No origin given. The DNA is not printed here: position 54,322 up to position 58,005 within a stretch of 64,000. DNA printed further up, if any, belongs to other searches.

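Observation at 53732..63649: Compact hybrid NRPS-PKS island (PPTase / KS-AT*-T-TE / C'-A-T / MFS) bracketed by IS scars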

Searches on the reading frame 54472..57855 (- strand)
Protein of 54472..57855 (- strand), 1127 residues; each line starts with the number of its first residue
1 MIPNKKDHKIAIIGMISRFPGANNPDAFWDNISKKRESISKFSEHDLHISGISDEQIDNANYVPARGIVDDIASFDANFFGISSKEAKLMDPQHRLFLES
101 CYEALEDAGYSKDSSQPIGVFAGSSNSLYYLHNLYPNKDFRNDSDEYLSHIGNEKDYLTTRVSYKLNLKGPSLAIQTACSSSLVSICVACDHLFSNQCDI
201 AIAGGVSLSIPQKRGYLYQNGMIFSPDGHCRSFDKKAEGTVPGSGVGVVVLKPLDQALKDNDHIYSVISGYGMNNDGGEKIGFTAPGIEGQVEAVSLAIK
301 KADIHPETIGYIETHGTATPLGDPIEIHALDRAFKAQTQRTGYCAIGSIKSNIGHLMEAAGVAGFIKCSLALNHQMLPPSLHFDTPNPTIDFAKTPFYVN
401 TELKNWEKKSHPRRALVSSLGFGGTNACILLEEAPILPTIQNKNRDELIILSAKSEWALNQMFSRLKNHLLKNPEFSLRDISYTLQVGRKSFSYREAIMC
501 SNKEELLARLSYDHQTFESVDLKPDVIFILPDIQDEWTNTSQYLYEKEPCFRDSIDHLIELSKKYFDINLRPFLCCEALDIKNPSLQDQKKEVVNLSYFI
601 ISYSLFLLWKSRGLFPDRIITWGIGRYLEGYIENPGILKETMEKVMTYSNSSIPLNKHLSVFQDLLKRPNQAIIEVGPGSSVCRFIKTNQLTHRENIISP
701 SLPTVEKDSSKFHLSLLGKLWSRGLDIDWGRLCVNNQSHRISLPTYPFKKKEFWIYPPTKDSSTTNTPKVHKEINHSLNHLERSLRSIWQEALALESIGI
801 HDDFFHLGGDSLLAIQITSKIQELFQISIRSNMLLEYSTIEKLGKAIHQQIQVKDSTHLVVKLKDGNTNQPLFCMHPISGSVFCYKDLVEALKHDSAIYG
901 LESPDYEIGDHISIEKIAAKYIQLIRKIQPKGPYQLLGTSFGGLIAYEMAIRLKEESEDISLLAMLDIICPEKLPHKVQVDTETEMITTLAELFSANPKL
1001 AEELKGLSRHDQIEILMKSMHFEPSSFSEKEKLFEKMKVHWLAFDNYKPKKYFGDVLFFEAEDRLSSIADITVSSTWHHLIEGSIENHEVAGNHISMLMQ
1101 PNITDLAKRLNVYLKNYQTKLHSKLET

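Call 3: search_protein_families(library=pfam, proteins=[window:54472-57855:-])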
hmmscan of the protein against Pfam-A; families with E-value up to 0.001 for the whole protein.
window:54472-57855:- (1127 aa): 7 families
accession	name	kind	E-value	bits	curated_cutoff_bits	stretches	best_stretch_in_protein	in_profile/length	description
PF00109.32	ketoacyl-synt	-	1.9e-73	247.6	20.8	1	9-257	3-252/252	Beta-ketoacyl synthase, N-terminal domain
PF02801.28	Ketoacyl-synt_C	-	3.6e-41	140.3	20.8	1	265-384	1-119/119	Beta-ketoacyl synthase, C-terminal domain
PF00975.26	Thioesterase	-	2.5e-26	93.7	26.4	1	870-1105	1-217/226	Thioesterase domain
PF22621.2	CurL-like_PKS_C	-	3.4e-22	78.6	27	1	448-510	2-64/64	CurL-like, PKS C-terminal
PF22336.2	RhiE-like_linker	-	1.8e-16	60.3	27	1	450-512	1-62/67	RhiE-like, KS-MAT linker domain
PF16197.11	KAsynt_C_assoc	-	4.6e-15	56.4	33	1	386-495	1-107/111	Ketoacyl-synthetase C-terminal extension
PF00550.31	PP-binding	-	6e-15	55.7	20.8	1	784-847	2-67/67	Phosphopantetheine attachment site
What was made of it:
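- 54541..55248 (-): Thioesterase domain, aa 870-1105, GTSFG Ser940, conserved Asp about 967, GNH His1094. PF00975 2.5e-26 (call 3).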

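Call 4: search_protein_families(library=ncbifam, proteins=[window:54472-57855:-])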
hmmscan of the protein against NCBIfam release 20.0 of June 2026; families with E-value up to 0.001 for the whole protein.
window:54472-57855:- (1127 aa): 25 families
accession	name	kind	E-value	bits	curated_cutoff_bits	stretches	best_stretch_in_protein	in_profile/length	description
NF045894.1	PKS_plus_SDR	equivalog_domain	7.5e-163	544.1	1740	2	9-626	2-627/1515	type I polyketide synthase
NF040607.1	mycolic_Pks13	equivalog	9.4e-144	480.8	2100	2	5-439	98-531/1680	polyketide synthase Pks13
NF041183.1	Pks2_ls1_myc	equivalog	8.7e-99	331.2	2400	1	10-511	4-513/2086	sulfolipid-1 biosynthesis phthioceranic/hydroxyphthioceranic acid synthase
TIGR02813.1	omega_3_PfaA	subfamily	9.8e-69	231.5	1010.1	2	157-458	184-490/2582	polyketide-type polyunsaturated fatty acid synthase PfaA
TIGR03150.1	fabF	equivalog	2e-56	191.4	493.75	1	11-431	4-406/407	beta-ketoacyl-ACP synthase II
NF005589.0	PRK07314.1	subfamily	7.5e-53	179.8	387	1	10-432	6-410/413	beta-ketoacyl-ACP synthase II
NF004970.0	PRK06333.1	subfamily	1.3e-46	159.3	525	1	8-432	4-420/424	beta-ketoacyl-ACP synthase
NF058662.1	cispenta_AmcF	equivalog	1.9e-38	132.4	325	1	91-432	59-368/369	cispentacin biosynthesis acyltransferase subunit AmcF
NF005490.0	PRK07103.1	equivalog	2.8e-38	132.1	445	1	93-433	82-412/414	polyketide beta-ketoacyl:acyl carrier protein synthase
NF006618.0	PRK09185.1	subfamily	1.8e-35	122.8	407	1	114-433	94-392/394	beta-ketoacyl-ACP synthase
NF006434.0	PRK08722.1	equivalog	1.9e-35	122.5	759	1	55-431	39-411/414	beta-ketoacyl-ACP synthase II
NF006274.0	PRK08439.1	equivalog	6.2e-35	120.8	621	1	57-432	39-404/406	beta-ketoacyl-ACP synthase II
NF004618.0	PRK05952.1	equivalog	1.2e-34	119.9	455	1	100-433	64-382/384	beta-ketoacyl-ACP synthase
NF053555.1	prodigi_MBC_PigJ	equivalog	5.9e-34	117.4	900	1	164-433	498-758/759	prodigiosin MBC biosynthesis protein PigJ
NF005935.0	PRK07967.1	equivalog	1.1e-30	106.8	630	1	166-432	149-402/406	beta-ketoacyl-ACP synthase I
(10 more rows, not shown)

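Call 5: find_encoding_contigs(protein=window:54472-57855:-, flank=10000, max_places=8)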
Protein window:54472-57855:- (1127 aa): no gene with exactly this product is on record in the collection.

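Call 7: find_related_loci(query=window:54472-57855:-, collection=genome_contigs, flank=10000)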
Query window:54472-57855:- (1127 aa) in genome_contigs; peptide patterns used: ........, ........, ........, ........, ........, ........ (x = any residue, [..] = any of these).
52 stretches matched a pattern; 7 encode a relative of the query (tblastn E <= 1e-3); 7 distinct loci.
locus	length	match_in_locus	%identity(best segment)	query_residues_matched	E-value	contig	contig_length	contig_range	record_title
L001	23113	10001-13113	56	10-1116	0e+0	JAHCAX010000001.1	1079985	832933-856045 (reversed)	MAG: Candidatus Acheromyda pituitae isolate ACE_VER1 VER1_1, whole genome shotgun sequence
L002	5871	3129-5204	49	10-849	3e-158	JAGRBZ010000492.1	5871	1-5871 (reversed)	MAG: Anaerolineae bacterium isolate HKST-UBA12 NODE_493_length_5871_cov_9.861236, whole genome shotgun sequence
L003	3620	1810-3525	41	10-574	9e-148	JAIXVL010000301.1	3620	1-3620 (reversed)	MAG: Lysobacteraceae bacterium isolate D1_MAG_00064 pond_D1_MAG_00064_000000000266, whole genome shotgun sequence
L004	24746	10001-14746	36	2-968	2e-141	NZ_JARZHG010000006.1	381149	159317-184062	Polyangium sp. y55x31 NODE_6_length_381149_cov_17.062167, whole genome shotgun sequence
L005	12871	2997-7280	36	6-843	4e-132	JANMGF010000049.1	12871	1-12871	MAG: Polyangium sp. isolate OTE_70b_concoct_23 OTE_70b_k141_1209982, whole genome shotgun sequence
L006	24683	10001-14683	37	6-1022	5e-141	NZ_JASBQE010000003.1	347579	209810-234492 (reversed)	Polyangium sp. 15x6 NODE_3_length_347579_cov_15.334081, whole genome shotgun sequence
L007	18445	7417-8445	28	82-433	1e-21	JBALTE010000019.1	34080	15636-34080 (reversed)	MAG: Oceanicoccus sp. isolate 1NakV-02 NODE_272_length_34080_cov_229.027480, whole genome shotgun sequence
